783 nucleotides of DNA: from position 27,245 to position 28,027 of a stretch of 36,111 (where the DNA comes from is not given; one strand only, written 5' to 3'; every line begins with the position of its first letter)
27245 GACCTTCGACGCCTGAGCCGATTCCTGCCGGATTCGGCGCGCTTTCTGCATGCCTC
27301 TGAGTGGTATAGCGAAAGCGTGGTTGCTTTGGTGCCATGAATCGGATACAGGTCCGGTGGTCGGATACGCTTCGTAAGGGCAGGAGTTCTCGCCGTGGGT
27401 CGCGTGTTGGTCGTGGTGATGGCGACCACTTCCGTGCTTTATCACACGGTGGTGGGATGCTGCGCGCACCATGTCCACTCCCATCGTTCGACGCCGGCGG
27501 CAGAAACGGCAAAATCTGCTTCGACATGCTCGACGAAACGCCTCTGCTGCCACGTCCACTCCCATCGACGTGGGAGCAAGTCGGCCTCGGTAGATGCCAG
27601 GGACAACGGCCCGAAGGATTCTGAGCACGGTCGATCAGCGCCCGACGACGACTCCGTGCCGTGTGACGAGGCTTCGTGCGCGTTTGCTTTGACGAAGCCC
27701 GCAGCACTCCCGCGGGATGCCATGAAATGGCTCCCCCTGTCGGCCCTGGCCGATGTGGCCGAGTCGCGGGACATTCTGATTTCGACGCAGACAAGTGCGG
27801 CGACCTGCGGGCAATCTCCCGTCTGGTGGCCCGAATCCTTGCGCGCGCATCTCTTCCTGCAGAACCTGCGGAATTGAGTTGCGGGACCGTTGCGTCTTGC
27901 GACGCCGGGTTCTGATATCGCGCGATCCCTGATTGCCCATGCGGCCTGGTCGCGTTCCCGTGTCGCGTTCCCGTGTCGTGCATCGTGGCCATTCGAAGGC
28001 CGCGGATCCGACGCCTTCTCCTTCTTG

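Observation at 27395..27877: Small ORF with duplicated CC-H-x-H-S-H motif and strong SD immediately upstream of czcBA-like heavy-metal efflux genes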

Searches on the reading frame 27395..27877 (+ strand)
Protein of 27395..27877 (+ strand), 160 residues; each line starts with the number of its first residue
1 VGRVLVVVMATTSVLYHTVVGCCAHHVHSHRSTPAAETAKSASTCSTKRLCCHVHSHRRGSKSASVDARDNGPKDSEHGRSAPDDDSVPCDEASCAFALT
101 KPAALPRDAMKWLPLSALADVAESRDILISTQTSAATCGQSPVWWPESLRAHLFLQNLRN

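Call 3: search_protein_families(library=pfam, proteins=[window:27395-27877:+], max_evalue=1)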
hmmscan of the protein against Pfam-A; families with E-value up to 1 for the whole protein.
window:27395-27877:+ (160 aa): 0 families
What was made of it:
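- On CusF (Pfam CusF_Ec): No Pfam hit at E≤1 for the window protein (call 3).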

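Call 4: search_protein_families(library=ncbifam, proteins=[window:27395-27877:+], max_evalue=1)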
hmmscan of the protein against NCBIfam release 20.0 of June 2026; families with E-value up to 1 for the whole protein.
window:27395-27877:+ (160 aa): 0 families
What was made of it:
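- On CzcI (NCBIfam NF045614 / NF045615): The window protein has no hit at E≤1 (call 4).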

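Call 6: find_homologous_proteins(query=window:27395-27877:+, max_evalue=10)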
Query window:27395-27877:+ (160 aa): 2 proteins with E <= 10 among 32 candidates.
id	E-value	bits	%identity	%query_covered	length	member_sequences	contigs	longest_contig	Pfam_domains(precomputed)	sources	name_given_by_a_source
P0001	3.4e-50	188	58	100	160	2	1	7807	-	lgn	-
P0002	5.6e-26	110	42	100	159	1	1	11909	-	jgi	-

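Call 8: find_encoding_contigs(protein=P0001, flank=10000)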
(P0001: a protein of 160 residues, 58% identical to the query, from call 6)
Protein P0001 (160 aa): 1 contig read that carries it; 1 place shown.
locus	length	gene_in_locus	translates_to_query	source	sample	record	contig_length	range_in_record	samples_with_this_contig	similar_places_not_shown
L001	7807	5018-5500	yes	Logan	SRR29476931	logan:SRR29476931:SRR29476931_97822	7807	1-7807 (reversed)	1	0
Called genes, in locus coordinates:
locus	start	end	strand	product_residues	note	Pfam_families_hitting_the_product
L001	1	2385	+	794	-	?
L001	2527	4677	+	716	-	PF02321:OEP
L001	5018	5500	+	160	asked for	-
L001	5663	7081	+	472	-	PF25919:BSH_CusB (faint), PF00364:Biotin_lipoyl (faint)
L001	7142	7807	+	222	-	?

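Call 9: find_encoding_contigs(protein=P0002, flank=10000)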
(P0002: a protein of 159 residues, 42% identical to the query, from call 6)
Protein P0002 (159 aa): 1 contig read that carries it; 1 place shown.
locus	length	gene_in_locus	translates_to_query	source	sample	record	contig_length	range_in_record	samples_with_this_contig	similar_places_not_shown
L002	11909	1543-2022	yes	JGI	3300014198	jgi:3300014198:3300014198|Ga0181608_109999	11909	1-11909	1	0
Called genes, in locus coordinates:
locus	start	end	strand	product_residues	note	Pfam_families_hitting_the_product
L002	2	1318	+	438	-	?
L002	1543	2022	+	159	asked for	-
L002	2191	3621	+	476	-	PF25919:BSH_CusB (faint), PF00364:Biotin_lipoyl (faint)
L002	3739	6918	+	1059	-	PF00873:ACR_tran, PF02355:SecD_SecF_C (faint)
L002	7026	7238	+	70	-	-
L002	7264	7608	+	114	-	-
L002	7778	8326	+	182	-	-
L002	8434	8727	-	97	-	-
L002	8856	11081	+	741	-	PF00122:E1-E2_ATPase, PF00702:Hydrolase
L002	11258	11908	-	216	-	?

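Call 12: find_related_loci(query=A1, collection=genome_contigs, flank=10000)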
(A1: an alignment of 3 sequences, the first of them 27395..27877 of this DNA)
Query A1 (160 aa) in genome_contigs; peptide patterns used: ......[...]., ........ (x = any residue, [..] = any of these).
130 stretches matched a pattern; 32 encode a relative of the query (tblastn E <= 1e-3); 32 distinct loci.
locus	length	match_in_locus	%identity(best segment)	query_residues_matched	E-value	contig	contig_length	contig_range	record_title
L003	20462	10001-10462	32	3-158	2e-11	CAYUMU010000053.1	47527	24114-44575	MAG TPA_asm: uncultured Pirellulales bacterium isolate SRP344714_co2_122 genome assembly, contig: NODE_1742_length_47527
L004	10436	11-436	28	5-144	3e-10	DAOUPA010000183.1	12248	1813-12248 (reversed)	MAG TPA_asm: Planctomicrobium sp. isolate CSMAG_88 CSMAG_88_k127_2084464_length_12248_cov_49.5150, whole genome shotgun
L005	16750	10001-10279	32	3-97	4e-8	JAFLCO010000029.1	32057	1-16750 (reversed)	MAG: Planctomycetota bacterium isolate UWPOB_PLAC3 gnl_X_NFCILEIE_29, whole genome shotgun sequence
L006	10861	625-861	35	6-97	5e-8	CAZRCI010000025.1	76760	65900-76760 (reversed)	MAG TPA_asm: uncultured Planctomycetaceae bacterium isolate SRP344714_co1_18 genome assembly, contig: NODE_745_length_76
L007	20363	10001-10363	31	1-120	7e-8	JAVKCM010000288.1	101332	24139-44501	MAG: Fuerstiella sp. isolate F4-SAH-21 k141_103010, whole genome shotgun sequence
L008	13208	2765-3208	28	1-144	2e-7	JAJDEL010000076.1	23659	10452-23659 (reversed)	MAG: Planctomicrobium sp. isolate OFTM320 OFTM320_75, whole genome shotgun sequence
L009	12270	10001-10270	35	1-106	2e-7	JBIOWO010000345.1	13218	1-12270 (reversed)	MAG: Lacipirellulaceae bacterium isolate MAG080 k127_440126, whole genome shotgun sequence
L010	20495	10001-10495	29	1-158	4e-7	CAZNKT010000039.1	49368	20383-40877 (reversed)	MAG TPA_asm: uncultured Pirellulales bacterium isolate SRP214966_co2_128 genome assembly, contig: NODE_712_length_49368_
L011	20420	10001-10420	28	3-158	1e-6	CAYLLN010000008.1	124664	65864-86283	MAG TPA_asm: uncultured Pirellulaceae bacterium isolate SRP287051_co1_70 genome assembly, contig: NODE_324_length_124664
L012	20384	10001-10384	29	3-160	2e-6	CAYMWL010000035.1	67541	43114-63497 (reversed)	MAG TPA_asm: uncultured Pirellulaceae bacterium isolate SRP287051_co2_180 genome assembly, contig: NODE_934_length_67541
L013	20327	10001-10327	31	3-104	3e-6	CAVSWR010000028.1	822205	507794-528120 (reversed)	MAG: uncultured Planctomycetia bacterium isolate MFD05684.bin.2.95 genome assembly, contig: contig_9109, whole genome sh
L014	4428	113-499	30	3-156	3e-6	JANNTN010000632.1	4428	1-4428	MAG: Anatilimnocola sp. isolate SOY_31_concoct_116 SOY_31_k141_2405034, whole genome shotgun sequence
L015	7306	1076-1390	32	6-109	4e-6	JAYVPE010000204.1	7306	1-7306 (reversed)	MAG: Pirellula sp. isolate GL72_DN_metabat_177_sub GL72_DN_metabat_177_sub_203, whole genome shotgun sequence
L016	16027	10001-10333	29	5-124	7e-6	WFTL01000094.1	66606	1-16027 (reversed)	MAG: Planctomycetaceae bacterium isolate S139_18 k151_36536, whole genome shotgun sequence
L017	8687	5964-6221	29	1-97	6e-6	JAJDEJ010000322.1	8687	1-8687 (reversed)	MAG: Planctomycetaceae bacterium isolate OFTM354 OFTM354_321, whole genome shotgun sequence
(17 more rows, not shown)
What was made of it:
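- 32 genome loci, all Planctomycetota (call 12).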

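Call 18: search_protein_representatives(alignment_id=A1)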
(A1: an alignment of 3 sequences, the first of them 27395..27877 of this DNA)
Query: 3 sequences, 160 profile positions. Proteins with E-value up to 0.001 (for the whole library): 218; up to 1e-10: 12; up to 1e-30: 1. The best 150 are listed.
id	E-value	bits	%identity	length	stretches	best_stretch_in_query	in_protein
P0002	1.3e-74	266.0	-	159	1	1-160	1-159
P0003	6.6e-15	72.0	-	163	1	1-102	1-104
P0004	6.7e-15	71.9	-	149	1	4-160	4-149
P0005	2.1e-14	70.3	-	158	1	1-158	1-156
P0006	1.3e-12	64.5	-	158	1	3-125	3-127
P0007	3.6e-12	63.0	-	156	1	1-109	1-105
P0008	4.7e-12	62.7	-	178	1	1-107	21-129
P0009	4.8e-12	62.6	-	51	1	110-160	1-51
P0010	5.2e-12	62.5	-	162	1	1-114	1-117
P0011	2.3e-11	60.5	-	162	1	4-108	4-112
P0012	3.5e-11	59.9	-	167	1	1-156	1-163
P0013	5.8e-11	59.1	-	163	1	1-156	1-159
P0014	1.4e-10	57.9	-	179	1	1-100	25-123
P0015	3.0e-10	56.8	-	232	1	1-156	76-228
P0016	3.2e-10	56.7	-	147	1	3-124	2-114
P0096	1.1e-05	41.9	-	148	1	3-155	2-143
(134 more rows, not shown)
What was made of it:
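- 218 representatives at E≤1e-3 among 1.84 billion (call 18).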

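Call 20: search_protein_families(library=pfam, alignment_id=A2, max_evalue=0.1)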
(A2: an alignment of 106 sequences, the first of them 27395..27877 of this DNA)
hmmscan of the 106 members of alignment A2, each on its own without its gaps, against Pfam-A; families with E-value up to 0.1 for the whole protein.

A. member 1, window:27395-27877:+ (160 aa): 0 families

B. families by the number of members that match (of 106 scanned): 16 families
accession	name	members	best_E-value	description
PF02535.28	Zip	3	0.025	ZIP Zinc transporter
PF25184.1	YxzE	1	0.012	YxzE-like putative bacteriocin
PF18168.6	PPL5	1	0.014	Prim-pol family 5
PF00858.29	ASC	1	0.014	Amiloride-sensitive sodium channel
PF04582.17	Reo_sigmaC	1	0.016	Reovirus sigma C capsid protein C-terminal domain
PF17051.10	COA2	1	0.03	Cytochrome C oxidase assembly factor 2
PF06357.16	Omega-toxin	1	0.032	Omega-atracotoxin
PF05826.17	Phospholip_A2_2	1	0.034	Phospholipase A2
PF03137.26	OATP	1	0.037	Organic Anion Transporter Polypeptide (OATP) family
PF19495.4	DUF6030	1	0.039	Family of unknown function (DUF6030)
PF11781.13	Zn_ribbon_RRN7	1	0.045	Zinc-finger of RNA-polymerase I-specific TFIIB, Rrn7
PF16622.11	zf-C2H2_11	1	0.051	zinc-finger C2H2-type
PF04414.18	tRNA_deacylase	1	0.052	D-aminoacyl-tRNA deacylase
PF20558.3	DUF6769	1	0.066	Family of unknown function (DUF6769)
PF20539.3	DUF6754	1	0.07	Domain of unknown function (DUF6754)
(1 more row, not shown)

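Call 21: search_protein_families(library=ncbifam, alignment_id=A2, max_evalue=0.1)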
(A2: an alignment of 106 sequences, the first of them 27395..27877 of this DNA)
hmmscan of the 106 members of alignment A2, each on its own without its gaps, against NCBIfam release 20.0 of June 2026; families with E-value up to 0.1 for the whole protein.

A. member 1, window:27395-27877:+ (160 aa): 0 families

B. families by the number of members that match (of 106 scanned): 14 families
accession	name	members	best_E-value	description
NF007454.0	PRK10019.1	3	0.002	nickel/cobalt efflux transporter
NF033807.0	CopL_fam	3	0.028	CopL family metal-binding regulatory protein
NF047840.1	lipo_Ag473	1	0.00035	Ag473 family lipoprotein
NF052429.1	LpqS_Mycobact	1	0.0016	putative copper homeostasis (lipo)protein LpqS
NF009953.0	PRK13419.1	1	0.011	F0F1 ATP synthase subunit A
NF050032.1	Rv1733c_fam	1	0.015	Rv1733c family protein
NF045774.1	cytochro_C551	1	0.019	cytochrome c551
NF045614.1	efflu_CzcI_Cupr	1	0.019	cation efflux protein, CzcI family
TIGR03282.1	methan_mark_13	1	0.033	Ni-sirohydrochlorin a,c-diamide reductive cyclase catalytic subunit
NF038312.1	SCO5918_fam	1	0.036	SCO5918 family protein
NF053526.1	Myco_lipo_LppK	1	0.049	lipoprotein LppK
NF045615.1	efflu_CzcI_Acin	1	0.069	cation efflux protein, CzcI-like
NF002454.0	PRK01636.1-2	1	0.084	fluoride efflux transporter CrcB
NF009591.0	PRK13032.1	1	0.085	chemotaxis-inhibiting protein CHIPS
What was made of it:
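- On CopL family (NCBIfam NF033807): 3/106 members hit, with best E=0.028 (call 21).
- Closest known: CopL family. Different: Only 3 of 106 members hit it, with best E=0.028, far below the threshold (call 21).
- The NCBIfam CzcI models are hit by 1/106 members at E about 0.02-0.07 (call 21).
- Tried and rejected: Nothing was significant (calls 3, 4, 20, 21).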

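Call 28: predict_structure(alignment_id=A2)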
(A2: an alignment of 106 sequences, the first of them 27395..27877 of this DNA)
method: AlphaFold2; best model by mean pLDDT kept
length: 160 residues; sequences in the alignment: 106
mean_pLDDT: 64.7   pTM: 0.26
mean pLDDT of the five models: 64.7, 64.5, 64.4, 64.2, 62.4
residues with pLDDT >= 90: 13; 70-90: 34; 50-70: 100; < 50: 13
segments of 3 or more residues with pLDDT < 50: 50-52, 158-160
pLDDT, mean of each block of 10 residues (from residue 1): 87 92 71 65 55 50 56 58 66 74 75 63 57 54 58 53
secondary structure, 60 per line:
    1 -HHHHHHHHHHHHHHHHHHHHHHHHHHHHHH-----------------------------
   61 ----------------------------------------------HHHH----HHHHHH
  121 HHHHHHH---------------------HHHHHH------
elements in order: H2-31 H107-110 H115-127 H149-154
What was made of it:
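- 27404..27466 (+): Residues 4-24, the single N-terminal hydrophobic segment. It is a predicted transmembrane anchor or a lipoprotein signal peptide. AF2 predicts a helix over residues 2-31 with pLDDT 87-92 over the first 20 (call 28).
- AF2 runs one helix straight through the motif (call 28). The TM helix is predicted with high confidence (call 28).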

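Call 31: search_solved_structures(query=A2, max_evalue=10)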
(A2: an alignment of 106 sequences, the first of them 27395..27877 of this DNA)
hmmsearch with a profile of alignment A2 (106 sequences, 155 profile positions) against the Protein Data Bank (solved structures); distinct sequences matched with E-value up to 10: 3.
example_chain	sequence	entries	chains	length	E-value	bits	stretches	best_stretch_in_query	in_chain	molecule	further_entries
3abo_B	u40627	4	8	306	0.35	14.3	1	55-146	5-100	Ethanolamine ammonia-lyase light chain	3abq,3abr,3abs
1iox_A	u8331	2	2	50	0.74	13.3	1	81-107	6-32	Betacellulin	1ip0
8u4j_C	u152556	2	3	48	1.2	12.6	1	81-107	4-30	Betacellulin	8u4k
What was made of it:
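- Tried and rejected: Best E was 0.35, which is meaningless (call 31).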
